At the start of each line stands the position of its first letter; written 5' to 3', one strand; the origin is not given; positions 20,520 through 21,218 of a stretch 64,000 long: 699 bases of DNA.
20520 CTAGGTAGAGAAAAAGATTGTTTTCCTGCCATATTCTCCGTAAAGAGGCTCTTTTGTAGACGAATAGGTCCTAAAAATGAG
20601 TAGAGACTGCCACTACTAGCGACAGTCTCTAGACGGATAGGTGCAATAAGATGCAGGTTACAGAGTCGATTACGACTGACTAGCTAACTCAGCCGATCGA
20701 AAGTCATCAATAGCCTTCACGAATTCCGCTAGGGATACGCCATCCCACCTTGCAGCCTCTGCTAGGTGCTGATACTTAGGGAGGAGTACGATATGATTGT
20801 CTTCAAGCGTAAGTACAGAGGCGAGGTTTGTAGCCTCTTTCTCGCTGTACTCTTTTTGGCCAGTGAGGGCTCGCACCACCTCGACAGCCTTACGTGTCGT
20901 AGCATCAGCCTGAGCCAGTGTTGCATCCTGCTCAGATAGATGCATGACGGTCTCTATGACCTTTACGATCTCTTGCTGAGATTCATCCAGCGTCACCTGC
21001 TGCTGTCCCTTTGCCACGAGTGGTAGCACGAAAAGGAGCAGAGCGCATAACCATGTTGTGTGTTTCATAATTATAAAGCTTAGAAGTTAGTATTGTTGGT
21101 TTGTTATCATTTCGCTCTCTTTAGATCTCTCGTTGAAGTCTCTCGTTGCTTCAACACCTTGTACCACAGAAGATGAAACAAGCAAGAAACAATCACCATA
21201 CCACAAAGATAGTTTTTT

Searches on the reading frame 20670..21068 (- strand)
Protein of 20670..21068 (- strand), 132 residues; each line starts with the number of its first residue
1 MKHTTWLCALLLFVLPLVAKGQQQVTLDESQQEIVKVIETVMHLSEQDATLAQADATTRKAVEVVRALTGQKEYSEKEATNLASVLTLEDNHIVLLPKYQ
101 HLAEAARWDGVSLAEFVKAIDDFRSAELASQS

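Call 35: find_encoding_contigs(protein=window:20670-21068:-, flank=3000, max_places=10)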
Protein window:20670-21068:- (132 aa): 23 contigs read that carry it; 6 places shown.
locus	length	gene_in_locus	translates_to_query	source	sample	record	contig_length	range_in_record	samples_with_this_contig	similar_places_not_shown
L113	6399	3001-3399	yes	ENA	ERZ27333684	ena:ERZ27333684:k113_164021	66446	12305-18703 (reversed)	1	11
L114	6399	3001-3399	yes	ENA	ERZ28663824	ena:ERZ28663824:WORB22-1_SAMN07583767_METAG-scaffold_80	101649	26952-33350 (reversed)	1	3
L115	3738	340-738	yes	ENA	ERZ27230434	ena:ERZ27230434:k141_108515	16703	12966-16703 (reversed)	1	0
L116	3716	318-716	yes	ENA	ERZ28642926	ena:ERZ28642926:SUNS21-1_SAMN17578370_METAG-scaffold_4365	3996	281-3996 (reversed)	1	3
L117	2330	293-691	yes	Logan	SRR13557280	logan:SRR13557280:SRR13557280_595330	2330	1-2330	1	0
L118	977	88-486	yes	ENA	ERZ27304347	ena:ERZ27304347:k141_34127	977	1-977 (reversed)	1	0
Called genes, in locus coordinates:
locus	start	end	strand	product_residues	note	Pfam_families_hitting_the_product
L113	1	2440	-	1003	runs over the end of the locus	PF09976:TPR_21 (faint), PF12895:ANAPC3 (faint), PF13428:TPR_14 (faint), PF13432:TPR_16 (faint), PF14559:TPR_19 (faint), PF13174:TPR_6 (faint), PF07719:TPR_2 (weak), PF13525:YfiO (weak), +2 more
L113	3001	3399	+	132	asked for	-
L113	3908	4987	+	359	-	PF01855:POR_N, PF17147:PFOR_II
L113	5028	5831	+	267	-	PF02775:TPP_enzyme_C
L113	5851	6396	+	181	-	PF01558:POR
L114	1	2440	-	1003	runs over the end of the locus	PF09976:TPR_21 (faint), PF12895:ANAPC3 (faint), PF13428:TPR_14 (faint), PF13432:TPR_16 (faint), PF14559:TPR_19 (faint), PF13174:TPR_6 (faint), PF07719:TPR_2 (weak), PF13525:YfiO (weak), +2 more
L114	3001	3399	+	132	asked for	-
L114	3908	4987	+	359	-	PF01855:POR_N, PF17147:PFOR_II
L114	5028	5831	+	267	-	PF02775:TPP_enzyme_C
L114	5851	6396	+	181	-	PF01558:POR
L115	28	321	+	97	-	-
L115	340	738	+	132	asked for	-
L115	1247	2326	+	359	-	PF01855:POR_N, PF17147:PFOR_II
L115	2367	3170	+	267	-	PF02775:TPP_enzyme_C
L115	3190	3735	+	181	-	PF01558:POR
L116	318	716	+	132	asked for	-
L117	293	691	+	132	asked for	-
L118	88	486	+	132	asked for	-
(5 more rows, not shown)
